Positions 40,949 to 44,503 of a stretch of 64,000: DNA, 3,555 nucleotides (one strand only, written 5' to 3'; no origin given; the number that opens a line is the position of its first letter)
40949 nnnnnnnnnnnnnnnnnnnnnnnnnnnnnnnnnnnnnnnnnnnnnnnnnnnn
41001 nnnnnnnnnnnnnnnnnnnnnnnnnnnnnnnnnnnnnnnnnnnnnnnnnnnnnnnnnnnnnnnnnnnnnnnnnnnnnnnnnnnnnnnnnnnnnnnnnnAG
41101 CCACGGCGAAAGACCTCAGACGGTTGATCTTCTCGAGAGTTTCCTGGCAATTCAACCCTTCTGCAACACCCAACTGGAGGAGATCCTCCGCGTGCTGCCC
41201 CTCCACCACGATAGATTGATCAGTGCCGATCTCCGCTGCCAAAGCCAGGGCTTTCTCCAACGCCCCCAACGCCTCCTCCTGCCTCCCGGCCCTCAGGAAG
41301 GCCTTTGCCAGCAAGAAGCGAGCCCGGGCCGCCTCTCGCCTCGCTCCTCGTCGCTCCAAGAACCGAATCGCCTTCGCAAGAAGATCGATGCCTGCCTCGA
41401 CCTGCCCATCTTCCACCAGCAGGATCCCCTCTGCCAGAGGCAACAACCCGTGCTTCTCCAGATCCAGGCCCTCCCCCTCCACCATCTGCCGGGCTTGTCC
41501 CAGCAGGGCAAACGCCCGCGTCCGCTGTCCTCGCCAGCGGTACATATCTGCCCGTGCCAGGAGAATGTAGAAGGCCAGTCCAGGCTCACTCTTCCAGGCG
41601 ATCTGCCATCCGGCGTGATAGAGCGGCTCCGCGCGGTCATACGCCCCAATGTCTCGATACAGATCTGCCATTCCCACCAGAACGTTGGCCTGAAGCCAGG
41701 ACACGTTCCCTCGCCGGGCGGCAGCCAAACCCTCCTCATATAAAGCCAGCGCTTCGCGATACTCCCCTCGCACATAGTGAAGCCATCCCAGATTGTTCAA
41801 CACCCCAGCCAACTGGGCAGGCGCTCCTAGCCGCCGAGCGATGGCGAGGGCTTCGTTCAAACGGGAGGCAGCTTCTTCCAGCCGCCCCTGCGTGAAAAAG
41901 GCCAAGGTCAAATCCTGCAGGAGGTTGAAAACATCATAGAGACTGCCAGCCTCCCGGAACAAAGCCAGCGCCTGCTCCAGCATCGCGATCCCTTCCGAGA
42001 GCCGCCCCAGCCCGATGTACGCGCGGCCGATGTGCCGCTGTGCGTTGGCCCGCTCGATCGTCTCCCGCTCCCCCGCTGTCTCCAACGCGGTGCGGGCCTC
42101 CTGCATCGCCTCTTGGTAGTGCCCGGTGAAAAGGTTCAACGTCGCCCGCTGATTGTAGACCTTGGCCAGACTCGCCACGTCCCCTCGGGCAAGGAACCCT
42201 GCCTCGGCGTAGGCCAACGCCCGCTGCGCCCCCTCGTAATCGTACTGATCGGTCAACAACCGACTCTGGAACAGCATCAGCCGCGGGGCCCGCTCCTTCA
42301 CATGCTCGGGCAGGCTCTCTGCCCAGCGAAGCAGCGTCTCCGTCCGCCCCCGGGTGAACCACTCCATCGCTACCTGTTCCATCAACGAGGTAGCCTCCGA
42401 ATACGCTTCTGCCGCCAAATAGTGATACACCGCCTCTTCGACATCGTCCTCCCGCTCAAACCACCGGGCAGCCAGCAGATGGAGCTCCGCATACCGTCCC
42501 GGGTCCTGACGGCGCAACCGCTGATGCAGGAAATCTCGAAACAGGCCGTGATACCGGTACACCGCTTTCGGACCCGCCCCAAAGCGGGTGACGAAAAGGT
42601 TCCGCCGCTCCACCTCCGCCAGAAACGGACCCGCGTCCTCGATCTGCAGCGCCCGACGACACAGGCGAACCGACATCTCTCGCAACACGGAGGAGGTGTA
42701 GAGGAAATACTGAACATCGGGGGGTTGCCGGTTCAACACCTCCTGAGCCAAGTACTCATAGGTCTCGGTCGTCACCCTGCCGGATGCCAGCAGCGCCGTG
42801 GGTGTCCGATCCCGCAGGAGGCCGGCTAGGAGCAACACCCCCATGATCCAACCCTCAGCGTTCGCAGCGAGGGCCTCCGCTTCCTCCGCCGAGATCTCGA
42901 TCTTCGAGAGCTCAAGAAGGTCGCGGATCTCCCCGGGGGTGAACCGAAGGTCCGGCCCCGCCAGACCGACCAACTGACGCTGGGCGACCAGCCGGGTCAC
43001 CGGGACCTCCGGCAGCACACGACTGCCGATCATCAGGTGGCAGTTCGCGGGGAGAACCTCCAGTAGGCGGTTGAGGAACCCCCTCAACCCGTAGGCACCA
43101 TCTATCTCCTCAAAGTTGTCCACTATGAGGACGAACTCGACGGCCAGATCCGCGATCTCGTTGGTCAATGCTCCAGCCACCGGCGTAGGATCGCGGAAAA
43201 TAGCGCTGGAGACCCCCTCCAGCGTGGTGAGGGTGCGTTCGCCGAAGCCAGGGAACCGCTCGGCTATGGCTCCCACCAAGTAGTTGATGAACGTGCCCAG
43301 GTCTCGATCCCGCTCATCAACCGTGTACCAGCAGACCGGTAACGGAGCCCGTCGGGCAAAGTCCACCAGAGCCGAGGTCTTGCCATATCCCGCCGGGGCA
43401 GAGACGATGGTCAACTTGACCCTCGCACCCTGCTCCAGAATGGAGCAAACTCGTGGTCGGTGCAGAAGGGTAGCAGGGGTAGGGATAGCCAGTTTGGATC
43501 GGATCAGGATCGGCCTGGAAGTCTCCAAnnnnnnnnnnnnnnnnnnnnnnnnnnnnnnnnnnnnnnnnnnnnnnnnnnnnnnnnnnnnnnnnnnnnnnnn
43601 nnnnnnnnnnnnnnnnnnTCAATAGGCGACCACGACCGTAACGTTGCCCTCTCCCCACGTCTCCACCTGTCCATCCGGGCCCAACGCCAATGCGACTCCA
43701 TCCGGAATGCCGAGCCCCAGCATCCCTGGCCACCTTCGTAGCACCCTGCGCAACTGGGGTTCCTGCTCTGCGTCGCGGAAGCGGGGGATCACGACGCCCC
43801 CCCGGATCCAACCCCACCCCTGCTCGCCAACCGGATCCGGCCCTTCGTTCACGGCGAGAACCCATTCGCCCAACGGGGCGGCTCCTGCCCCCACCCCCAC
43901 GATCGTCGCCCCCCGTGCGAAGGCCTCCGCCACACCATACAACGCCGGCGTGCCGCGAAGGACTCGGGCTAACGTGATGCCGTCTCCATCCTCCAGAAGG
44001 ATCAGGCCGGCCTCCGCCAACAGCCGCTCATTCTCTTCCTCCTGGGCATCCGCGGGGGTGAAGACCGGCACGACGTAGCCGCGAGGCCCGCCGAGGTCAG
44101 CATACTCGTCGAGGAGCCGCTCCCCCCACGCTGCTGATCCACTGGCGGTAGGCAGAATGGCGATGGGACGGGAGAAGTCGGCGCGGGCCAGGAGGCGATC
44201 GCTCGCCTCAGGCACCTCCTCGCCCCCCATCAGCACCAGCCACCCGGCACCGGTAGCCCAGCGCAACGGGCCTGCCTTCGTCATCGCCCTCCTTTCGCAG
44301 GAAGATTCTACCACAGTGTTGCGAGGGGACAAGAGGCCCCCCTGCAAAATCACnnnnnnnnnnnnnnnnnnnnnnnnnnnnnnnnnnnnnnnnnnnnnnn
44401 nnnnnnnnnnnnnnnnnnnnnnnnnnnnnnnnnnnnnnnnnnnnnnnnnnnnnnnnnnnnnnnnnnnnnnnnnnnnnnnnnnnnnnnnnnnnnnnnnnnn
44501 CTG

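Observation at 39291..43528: Possible peptide-signalling cassette: MalT-like STAND/TPR regulator with SARP output, followed by an exported three-repeat propeptide gene and two small ORFs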

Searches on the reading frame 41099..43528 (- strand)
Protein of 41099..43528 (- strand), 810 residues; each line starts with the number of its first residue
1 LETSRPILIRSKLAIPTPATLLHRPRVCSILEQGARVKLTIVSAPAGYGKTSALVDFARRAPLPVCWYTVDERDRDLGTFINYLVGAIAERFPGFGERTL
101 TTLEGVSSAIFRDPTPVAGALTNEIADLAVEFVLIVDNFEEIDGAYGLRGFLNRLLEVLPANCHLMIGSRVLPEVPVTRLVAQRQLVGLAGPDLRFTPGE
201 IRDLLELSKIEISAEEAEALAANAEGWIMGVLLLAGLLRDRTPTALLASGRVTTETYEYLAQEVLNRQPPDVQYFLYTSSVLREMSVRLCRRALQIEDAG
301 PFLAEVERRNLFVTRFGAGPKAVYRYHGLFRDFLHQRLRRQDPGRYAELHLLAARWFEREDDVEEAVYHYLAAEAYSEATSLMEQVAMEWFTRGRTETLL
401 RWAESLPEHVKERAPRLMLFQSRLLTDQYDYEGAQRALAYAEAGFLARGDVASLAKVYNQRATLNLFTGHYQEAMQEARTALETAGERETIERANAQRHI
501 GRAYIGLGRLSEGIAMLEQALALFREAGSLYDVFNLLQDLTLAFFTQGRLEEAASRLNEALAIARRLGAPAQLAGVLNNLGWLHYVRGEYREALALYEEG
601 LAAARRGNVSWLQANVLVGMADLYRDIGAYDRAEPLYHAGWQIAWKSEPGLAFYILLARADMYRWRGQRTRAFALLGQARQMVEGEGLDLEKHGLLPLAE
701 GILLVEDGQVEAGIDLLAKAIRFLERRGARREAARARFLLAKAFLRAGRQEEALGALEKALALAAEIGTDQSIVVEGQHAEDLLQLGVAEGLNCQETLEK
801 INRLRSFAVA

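Call 60: search_solved_structures(query=window:41099-43528:-, max_evalue=0.001)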
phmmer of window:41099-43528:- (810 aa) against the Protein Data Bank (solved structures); distinct sequences matched with E-value up to 0.001: 34.
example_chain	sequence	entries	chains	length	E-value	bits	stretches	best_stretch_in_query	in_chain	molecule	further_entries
8bob_C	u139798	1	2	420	7.8e-32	113.6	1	8-376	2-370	HTH-type transcriptional regulator MalT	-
5ojf_A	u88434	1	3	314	1e-11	47.1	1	497-601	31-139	Kinesin light chain 2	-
6f9i_A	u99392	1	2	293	1.6e-11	46.4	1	502-601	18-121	Kinesin light chain 2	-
6ejn_A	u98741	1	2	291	1.6e-11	46.4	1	502-601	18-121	Kinesin light chain 2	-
7ai4_A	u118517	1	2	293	2.2e-11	46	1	501-601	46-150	Isoform C of Kinesin light chain 1,Isoform C of Kinesin light chain 1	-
5fjy_A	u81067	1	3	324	3.1e-11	45.5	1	503-601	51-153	KINESIN LIGHT CHAIN 2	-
3ceq_A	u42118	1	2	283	4.9e-11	44.8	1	511-601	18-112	Kinesin light chain 2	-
3edt_B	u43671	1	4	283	4.9e-11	44.8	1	511-601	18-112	Kinesin light chain 2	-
5oj8_A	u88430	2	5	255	5.2e-11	44.7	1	484-601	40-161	Kinesin light chain 1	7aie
3nf1_A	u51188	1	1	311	1.1e-10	43.7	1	493-601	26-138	Kinesin light chain 1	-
6fuz_A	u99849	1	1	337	1.5e-10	43.2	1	499-601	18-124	Kinesin light chain 1,Kinesin light chain 1,C-Jun-amino-terminal kinase-interacting protei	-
6fv0_A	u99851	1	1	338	1.5e-10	43.2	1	499-601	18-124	Kinesin light chain 1,Torsin-1A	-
6swu_A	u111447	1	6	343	1.6e-10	43.1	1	500-601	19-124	Kinesin light chain 1,Kinesin light chain 1,TPR domain of kinesin light chain 1 in complex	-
9pmb_C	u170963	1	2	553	1.9e-10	42.9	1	485-601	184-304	Kinesin light chain 1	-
3zfw_A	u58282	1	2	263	3.4e-10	42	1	531-601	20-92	KINESIN LIGHT CHAIN 2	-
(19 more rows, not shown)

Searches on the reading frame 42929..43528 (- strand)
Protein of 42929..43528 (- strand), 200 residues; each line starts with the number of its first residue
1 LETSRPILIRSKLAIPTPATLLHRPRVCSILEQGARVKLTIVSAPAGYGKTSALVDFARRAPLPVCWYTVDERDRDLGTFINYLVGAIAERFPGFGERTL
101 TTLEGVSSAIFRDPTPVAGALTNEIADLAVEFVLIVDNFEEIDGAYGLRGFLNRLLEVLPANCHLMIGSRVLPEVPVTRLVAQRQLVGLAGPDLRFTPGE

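Call 58: search_protein_families(library=pfam, proteins=[window:42929-43528:-], max_evalue=1)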
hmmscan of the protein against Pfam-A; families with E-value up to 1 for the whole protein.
window:42929-43528:- (200 aa): 6 families
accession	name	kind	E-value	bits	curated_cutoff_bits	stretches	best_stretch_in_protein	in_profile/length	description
PF24883.2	NPHP3_N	-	0.00024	21.8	24.8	1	20-170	5-164/164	Nephrocystin 3, N-terminal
PF13191.12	AAA_16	-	0.0013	19.7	32.6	1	38-145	25-147/167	AAA ATPase domain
PF13401.12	AAA_22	-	0.02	15.6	27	1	39-156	7-105/130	AAA domain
PF05729.18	NACHT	-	0.026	14.8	26.7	1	105-171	53-130/167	NACHT domain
PF25199.1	nSTAND_NTPase5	-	0.052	13.8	34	1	33-59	37-63/145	Novel STAND NTPase 5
PF13245.12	AAA_19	-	0.12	13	25.1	0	32-56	6-30/134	AAA domain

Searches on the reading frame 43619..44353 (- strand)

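Call 58: search_protein_families(library=pfam, proteins=[window:43619-44353:-], max_evalue=1)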
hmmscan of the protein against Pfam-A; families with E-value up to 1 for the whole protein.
window:43619-44353:- (244 aa): 1 family
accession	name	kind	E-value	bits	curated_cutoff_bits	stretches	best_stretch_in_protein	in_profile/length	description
PF03575.23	Peptidase_S51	-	4e-09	36.9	23.9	1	46-224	14-198/206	Peptidase family S51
